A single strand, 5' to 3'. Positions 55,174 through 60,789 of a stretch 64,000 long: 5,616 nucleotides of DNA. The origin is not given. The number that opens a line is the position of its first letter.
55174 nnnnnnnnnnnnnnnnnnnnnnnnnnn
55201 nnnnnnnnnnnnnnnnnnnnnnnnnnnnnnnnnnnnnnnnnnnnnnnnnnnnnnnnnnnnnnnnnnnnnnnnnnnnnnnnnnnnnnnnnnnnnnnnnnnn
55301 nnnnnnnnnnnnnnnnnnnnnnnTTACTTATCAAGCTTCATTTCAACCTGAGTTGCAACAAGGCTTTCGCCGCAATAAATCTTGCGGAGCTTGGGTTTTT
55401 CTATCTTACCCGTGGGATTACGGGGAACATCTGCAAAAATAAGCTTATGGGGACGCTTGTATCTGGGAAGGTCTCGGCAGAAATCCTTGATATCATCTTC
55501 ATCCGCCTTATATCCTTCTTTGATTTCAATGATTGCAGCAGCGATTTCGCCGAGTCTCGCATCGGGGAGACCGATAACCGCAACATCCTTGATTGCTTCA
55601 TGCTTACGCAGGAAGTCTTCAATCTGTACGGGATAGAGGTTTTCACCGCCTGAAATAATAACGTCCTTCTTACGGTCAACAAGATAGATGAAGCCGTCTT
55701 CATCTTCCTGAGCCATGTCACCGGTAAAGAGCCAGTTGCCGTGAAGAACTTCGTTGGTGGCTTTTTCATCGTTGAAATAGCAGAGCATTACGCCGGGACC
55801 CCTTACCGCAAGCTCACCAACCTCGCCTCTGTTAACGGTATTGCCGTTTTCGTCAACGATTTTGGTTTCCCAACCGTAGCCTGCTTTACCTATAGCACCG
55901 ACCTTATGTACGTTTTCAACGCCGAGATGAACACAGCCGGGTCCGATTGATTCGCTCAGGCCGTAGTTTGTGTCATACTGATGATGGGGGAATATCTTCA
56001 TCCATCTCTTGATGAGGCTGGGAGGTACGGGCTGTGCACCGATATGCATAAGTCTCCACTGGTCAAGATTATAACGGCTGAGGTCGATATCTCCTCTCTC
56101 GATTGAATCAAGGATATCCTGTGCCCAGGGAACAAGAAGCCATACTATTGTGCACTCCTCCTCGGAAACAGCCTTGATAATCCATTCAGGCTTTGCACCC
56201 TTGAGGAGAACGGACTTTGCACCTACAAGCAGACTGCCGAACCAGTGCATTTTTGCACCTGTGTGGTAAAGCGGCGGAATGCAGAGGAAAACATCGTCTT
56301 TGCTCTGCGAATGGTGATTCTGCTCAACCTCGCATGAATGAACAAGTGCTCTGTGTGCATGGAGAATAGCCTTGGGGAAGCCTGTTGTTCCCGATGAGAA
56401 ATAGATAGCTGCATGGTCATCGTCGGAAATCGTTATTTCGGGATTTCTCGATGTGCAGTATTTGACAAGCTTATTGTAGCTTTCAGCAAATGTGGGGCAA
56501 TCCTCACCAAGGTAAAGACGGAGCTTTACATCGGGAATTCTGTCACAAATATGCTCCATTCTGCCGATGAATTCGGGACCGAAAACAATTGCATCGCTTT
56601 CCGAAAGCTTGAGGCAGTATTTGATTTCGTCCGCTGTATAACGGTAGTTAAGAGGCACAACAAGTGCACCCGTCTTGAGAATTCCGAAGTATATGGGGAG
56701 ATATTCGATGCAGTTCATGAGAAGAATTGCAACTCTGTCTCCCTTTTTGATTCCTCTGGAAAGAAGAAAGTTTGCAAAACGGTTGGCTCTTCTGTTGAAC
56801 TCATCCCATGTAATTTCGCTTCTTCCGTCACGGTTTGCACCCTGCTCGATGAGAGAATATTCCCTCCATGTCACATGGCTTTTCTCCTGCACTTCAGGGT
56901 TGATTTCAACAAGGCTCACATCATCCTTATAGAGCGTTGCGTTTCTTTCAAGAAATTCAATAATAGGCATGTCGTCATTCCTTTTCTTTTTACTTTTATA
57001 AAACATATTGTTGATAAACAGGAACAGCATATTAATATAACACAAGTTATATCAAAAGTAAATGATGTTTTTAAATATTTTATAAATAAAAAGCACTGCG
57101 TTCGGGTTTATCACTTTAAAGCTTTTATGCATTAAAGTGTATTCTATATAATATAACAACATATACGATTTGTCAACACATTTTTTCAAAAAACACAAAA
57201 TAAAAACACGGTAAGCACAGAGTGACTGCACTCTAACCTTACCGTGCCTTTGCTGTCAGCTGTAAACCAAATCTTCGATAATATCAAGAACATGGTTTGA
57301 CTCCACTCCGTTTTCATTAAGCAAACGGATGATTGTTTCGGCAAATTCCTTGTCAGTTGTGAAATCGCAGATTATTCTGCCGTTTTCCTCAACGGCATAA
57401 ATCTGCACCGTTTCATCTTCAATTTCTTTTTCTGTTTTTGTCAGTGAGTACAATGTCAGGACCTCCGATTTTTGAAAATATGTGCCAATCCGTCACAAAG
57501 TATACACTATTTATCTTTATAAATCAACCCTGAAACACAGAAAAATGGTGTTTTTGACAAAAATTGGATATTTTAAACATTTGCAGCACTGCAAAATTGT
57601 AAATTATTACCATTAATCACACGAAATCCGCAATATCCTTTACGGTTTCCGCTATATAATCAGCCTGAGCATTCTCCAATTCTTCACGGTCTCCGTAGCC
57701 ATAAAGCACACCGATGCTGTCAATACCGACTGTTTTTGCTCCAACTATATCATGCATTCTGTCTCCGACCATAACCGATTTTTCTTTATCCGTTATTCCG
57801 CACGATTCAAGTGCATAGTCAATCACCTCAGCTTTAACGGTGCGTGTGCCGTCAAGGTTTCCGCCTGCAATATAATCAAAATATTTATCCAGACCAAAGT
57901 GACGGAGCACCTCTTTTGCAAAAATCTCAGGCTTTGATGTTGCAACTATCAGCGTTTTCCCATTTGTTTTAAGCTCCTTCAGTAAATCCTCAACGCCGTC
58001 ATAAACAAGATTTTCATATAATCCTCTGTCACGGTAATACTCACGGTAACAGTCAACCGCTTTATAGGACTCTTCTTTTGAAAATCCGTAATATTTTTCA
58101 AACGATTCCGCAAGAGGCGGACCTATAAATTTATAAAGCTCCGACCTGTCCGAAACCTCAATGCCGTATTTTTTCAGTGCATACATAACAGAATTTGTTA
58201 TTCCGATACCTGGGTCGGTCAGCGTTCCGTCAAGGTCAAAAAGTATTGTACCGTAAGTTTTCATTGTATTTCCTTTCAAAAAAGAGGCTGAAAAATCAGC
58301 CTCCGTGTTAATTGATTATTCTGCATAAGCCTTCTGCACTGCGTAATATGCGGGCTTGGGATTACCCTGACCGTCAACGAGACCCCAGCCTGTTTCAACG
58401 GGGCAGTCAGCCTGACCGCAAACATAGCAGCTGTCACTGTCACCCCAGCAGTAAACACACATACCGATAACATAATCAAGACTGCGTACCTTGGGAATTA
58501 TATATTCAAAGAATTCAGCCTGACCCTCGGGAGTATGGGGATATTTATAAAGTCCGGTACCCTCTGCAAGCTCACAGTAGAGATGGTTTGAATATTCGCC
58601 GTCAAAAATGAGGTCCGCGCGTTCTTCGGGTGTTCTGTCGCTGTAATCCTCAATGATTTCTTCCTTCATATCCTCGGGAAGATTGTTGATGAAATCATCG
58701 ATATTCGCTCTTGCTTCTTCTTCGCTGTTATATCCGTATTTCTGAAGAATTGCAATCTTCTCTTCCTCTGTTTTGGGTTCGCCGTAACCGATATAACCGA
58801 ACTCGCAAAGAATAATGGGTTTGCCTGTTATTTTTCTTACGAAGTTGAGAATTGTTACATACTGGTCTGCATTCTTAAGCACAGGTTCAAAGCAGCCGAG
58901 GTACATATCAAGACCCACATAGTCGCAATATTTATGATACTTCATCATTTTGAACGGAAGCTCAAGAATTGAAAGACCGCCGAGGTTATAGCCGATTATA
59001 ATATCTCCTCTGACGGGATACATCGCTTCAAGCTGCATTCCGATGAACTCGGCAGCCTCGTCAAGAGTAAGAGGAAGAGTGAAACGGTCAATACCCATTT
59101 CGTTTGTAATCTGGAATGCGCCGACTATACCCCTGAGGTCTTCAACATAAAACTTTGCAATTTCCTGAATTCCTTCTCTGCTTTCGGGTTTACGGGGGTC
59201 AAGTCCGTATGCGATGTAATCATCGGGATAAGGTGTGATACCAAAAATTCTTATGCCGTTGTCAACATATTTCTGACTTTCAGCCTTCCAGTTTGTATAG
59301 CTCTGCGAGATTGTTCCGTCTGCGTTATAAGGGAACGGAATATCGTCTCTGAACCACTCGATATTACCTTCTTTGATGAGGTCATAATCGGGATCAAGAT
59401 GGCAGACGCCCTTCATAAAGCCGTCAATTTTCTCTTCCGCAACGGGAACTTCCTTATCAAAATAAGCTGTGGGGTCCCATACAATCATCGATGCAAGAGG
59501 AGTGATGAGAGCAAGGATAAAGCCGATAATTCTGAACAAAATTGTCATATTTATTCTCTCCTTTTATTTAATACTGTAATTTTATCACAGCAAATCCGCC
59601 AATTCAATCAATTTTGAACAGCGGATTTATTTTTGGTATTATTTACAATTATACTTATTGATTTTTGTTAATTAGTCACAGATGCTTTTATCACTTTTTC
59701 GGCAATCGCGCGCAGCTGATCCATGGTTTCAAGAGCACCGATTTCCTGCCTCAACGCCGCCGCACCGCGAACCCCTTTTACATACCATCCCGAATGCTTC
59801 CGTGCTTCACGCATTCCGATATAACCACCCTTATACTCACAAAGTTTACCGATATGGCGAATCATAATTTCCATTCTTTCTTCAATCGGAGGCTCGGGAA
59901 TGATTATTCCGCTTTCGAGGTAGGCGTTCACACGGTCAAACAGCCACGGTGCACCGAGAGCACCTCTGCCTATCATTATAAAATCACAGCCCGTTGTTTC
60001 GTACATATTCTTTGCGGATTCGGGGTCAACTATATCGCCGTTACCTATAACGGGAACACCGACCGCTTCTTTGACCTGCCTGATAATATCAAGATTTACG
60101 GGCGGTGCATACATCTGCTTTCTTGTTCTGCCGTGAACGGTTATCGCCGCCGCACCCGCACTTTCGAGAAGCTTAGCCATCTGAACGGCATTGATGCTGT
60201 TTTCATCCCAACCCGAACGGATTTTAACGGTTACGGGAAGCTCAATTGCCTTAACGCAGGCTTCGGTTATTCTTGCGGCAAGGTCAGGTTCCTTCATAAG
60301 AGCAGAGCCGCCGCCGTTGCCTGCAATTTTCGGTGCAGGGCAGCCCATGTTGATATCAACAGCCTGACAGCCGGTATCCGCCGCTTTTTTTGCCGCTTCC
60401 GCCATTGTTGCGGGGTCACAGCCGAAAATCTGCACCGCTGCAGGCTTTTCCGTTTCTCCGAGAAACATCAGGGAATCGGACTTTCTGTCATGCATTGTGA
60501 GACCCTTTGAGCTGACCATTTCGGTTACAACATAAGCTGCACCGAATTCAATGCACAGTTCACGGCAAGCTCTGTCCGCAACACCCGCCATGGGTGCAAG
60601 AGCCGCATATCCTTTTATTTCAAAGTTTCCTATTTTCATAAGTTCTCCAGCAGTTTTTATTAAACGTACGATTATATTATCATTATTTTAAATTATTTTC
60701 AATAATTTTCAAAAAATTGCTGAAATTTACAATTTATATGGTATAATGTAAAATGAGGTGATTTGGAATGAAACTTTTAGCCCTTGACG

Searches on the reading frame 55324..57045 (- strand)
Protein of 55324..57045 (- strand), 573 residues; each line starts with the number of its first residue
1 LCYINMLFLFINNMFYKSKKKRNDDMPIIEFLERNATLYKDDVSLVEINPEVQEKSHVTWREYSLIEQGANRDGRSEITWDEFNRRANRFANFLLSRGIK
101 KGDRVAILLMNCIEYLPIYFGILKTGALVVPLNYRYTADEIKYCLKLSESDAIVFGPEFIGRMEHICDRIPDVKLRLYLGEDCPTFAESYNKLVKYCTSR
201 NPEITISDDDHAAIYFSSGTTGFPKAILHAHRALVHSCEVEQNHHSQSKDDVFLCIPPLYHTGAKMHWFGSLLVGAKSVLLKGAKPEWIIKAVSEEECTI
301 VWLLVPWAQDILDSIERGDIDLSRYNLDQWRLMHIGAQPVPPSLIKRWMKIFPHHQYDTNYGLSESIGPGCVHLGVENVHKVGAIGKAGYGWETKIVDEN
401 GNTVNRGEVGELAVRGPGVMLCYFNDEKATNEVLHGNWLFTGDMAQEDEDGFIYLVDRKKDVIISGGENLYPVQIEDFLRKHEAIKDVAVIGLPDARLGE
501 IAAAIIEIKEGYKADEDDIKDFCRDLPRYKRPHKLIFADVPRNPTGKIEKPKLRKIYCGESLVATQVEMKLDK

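Call 54: search_protein_families(library=pfam, proteins=[window:55324-57045:-], max_evalue=0.0001)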
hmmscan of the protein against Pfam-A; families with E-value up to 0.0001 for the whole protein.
window:55324-57045:- (573 aa): 2 families
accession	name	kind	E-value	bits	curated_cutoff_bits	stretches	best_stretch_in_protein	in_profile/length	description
PF00501.34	AMP-binding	-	3.1e-75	253.8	29.9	1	73-424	17-384/384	AMP-binding enzyme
PF13193.12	AMP-binding_C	-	2.5e-12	48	24.5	1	474-547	1-76/76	AMP-binding enzyme C-terminal domain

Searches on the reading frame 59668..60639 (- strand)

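Call 54: search_protein_families(library=pfam, proteins=[window:59668-60639:-], max_evalue=0.0001)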
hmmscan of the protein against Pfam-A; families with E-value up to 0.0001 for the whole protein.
window:59668-60639:- (323 aa): 3 families
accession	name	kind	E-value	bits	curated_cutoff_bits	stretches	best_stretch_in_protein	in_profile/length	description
PF01207.24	Dus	-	5.7e-102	341.4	20.4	1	14-315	2-305/311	Dihydrouridine synthase (Dus)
PF01180.27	DHO_dh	-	5.1e-05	23.1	27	0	81-239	111-285/291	Dihydroorotate dehydrogenase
PF00977.27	His_biosynth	-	9.5e-05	22.4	23.6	0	111-224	102-219/228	Histidine biosynthesis protein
